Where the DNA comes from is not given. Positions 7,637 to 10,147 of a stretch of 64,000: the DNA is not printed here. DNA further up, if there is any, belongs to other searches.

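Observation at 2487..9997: AraC-controlled operon combining three Gfo/Idh/MocA oxidoreductases, a Hyi-like TIM-barrel protein and a glycyl radical enzyme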

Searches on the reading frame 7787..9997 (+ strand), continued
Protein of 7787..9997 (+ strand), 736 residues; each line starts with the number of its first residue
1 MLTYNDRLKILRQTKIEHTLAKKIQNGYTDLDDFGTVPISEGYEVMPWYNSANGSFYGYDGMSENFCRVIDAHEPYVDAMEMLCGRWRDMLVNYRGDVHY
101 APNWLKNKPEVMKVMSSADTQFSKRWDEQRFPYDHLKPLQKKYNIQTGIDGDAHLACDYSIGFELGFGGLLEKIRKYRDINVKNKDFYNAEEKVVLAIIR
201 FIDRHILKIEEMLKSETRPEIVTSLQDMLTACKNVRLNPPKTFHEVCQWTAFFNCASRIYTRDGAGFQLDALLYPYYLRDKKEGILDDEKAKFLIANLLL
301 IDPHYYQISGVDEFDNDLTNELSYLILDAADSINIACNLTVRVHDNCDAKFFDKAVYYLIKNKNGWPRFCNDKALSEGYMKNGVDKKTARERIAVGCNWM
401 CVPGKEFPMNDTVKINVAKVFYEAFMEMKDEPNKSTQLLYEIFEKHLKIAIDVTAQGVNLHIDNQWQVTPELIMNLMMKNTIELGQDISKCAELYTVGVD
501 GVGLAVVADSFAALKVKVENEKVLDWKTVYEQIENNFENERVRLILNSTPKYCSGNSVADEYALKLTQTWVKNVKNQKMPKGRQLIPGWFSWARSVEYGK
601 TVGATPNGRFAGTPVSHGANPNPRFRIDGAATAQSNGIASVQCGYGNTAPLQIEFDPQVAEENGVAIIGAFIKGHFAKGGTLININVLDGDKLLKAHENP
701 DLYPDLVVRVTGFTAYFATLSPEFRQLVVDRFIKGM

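Call 84: search_solved_structures(query=window:7787-9994:+, max_evalue=1e-44, show_alignments=3)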
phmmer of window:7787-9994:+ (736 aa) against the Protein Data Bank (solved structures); distinct sequences matched with E-value up to 1e-44: 3.
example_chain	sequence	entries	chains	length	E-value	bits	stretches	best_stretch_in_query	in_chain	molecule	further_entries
2f3o_A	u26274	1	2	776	3.6e-48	167.7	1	145-731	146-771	pyruvate formate-lyase 2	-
1r8w_A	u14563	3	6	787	2.6e-46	161.5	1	150-729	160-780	glycerol dehydratase | B12-independent glycerol dehydratase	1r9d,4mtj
8yjo_A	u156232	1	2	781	9.9e-46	159.6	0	308-731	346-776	Probable dehydratase PflD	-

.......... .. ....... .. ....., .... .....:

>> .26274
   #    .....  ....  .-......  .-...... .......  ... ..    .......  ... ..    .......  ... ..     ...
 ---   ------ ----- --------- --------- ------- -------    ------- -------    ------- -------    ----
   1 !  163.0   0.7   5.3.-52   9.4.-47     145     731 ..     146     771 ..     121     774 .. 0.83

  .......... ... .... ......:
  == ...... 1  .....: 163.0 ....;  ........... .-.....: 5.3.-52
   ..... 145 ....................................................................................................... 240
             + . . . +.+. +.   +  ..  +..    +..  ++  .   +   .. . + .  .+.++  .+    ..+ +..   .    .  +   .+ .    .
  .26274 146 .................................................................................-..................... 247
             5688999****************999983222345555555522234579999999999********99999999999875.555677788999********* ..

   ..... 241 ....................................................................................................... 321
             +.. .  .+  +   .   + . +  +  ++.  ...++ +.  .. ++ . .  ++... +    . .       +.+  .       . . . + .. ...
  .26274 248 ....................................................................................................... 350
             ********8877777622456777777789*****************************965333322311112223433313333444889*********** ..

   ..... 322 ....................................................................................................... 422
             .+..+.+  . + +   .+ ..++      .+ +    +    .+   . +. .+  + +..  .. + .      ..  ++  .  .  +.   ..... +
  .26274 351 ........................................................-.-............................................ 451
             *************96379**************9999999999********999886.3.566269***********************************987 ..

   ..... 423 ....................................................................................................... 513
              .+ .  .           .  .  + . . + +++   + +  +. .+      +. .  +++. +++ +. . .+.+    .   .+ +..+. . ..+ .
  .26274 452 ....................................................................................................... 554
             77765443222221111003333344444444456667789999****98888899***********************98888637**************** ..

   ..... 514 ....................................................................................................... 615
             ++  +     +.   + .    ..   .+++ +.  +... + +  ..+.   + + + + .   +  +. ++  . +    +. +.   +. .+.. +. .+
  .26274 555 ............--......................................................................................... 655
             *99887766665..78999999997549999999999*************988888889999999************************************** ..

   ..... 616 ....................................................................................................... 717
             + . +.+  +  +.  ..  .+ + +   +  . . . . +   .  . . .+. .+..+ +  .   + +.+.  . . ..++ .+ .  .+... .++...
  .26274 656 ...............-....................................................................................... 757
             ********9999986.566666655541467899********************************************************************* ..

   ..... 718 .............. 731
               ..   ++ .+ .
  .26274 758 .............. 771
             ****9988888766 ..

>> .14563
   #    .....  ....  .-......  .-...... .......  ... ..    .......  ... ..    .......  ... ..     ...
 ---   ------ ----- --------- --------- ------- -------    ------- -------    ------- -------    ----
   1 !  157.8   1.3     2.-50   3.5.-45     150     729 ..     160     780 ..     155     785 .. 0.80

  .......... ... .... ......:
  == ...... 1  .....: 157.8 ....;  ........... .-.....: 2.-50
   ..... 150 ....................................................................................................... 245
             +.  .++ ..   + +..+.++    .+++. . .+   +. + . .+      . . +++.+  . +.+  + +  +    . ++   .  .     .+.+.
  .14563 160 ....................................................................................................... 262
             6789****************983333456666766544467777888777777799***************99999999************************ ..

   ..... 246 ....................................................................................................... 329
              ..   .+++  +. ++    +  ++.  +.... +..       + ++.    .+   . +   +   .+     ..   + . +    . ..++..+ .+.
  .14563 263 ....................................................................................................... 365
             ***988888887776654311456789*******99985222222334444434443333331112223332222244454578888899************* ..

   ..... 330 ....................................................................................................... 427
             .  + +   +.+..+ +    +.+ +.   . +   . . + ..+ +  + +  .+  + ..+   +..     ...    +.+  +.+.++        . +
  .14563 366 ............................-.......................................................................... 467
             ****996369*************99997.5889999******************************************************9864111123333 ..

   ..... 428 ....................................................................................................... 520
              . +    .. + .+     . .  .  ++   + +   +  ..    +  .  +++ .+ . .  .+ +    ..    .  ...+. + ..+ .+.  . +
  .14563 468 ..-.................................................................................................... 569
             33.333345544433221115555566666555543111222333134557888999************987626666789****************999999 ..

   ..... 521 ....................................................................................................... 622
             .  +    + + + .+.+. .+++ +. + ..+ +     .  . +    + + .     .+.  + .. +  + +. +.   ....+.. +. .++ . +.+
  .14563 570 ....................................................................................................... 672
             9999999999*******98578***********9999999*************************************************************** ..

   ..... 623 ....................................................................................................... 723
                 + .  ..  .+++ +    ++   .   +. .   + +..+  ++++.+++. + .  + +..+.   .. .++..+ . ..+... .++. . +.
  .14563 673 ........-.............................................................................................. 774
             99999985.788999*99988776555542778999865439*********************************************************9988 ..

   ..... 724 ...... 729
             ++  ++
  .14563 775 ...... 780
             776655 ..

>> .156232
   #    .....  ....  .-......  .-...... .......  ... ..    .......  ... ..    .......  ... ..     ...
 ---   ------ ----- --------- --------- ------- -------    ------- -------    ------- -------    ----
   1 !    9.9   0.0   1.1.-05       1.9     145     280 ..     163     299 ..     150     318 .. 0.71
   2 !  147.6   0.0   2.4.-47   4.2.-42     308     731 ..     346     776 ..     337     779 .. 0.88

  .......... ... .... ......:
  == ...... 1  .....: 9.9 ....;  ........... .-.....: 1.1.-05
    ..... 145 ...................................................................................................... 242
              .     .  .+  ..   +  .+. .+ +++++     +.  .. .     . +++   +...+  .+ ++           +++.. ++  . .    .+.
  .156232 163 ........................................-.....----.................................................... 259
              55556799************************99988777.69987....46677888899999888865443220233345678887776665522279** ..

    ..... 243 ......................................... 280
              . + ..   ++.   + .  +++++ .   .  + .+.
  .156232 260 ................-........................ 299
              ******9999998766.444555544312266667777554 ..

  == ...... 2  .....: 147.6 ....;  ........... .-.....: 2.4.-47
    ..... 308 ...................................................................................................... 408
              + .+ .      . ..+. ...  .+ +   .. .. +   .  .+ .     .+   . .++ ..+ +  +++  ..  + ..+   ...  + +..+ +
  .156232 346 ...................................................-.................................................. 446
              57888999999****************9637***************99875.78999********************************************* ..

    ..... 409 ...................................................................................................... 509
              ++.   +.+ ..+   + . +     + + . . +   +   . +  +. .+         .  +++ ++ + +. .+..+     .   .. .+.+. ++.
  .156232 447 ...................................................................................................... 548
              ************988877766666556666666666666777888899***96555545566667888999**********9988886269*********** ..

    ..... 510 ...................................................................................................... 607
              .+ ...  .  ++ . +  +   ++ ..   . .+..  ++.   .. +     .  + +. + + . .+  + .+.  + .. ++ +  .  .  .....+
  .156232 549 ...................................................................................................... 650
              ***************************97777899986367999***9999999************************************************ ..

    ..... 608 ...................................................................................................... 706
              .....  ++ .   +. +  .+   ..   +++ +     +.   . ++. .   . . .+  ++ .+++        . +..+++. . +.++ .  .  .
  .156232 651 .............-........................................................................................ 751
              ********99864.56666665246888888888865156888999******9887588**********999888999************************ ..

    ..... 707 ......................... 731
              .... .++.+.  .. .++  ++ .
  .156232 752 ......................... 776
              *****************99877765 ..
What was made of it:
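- On GRE 1,2-eliminases and isomerases (GD, PD, HypD, CutC, IslA, HpsG, HplG, YbiW, PflD): The motif is C397-N-W399, and W399 aligns with Glu435 of GD (call 84).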

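Call 89: search_protein_families(library=pfam, alignment_id=A4, max_evalue=0.00001)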
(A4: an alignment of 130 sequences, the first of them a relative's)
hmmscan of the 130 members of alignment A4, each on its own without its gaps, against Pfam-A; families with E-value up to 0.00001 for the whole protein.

A. member 1, L020:5490-6890:+ (467 aa): 1 family
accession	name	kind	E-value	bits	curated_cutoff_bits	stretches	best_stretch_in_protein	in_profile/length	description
PF14238.11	DUF4340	-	4.9e-18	66.4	25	1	90-192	23-119/183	Domain of unknown function (DUF4340)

B. families by the number of members that match (of 130 scanned): 110 families (the first 25 are shown)
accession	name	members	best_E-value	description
PF01408.29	GFO_IDH_MocA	23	4.5e-32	Oxidoreductase family, NAD-binding Rossmann fold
PF22725.1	GFO_IDH_MocA_C3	21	1.1e-29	GFO/IDH/MocA C-terminal domain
PF02894.22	GFO_IDH_MocA_C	19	1.9e-24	Oxidoreductase family, C-terminal alpha/beta domain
PF01261.30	AP_endonuc_2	8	1.4e-30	Xylose isomerase-like TIM barrel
PF01208.23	URO-D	4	9.2e-62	Uroporphyrinogen decarboxylase (URO-D)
PF02653.21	BPD_transp_2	4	1.4e-38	Branched-chain amino acid transport system / permease component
PF21621.3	MPI_cupin_dom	4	6.8e-09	Mannose-6-phosphate isomerase, cupin domain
PF00005.33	ABC_tran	3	2.5e-55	ABC transporter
PF07690.21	MFS_1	3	1.4e-52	Major Facilitator Superfamily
PF13304.12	AAA_21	3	4.4e-14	AAA domain, putative AbiEii toxin, Type IV TA system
PF09334.17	tRNA-synt_1g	2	5.3e-136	tRNA synthetases class I (M)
PF06253.16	MTTB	2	1.2e-63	Trimethylamine methyltransferase (MTTB)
PF12831.13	FAD_oxidored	2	2.8e-59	FAD dependent oxidoreductase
PF00248.27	Aldo_ket_red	2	4.3e-52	Aldo/keto reductase family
PF03786.19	UxuA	2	8.9e-47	D-mannonate dehydratase (UxuA)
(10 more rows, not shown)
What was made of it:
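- Among 130 same-strand neighbours in 41 distant loci, GFO_IDH_MocA is the top family (23) and AP_endonuc_2 is next (8) (call 89). GFO is the top neighbour family across distant phyla (call 89).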
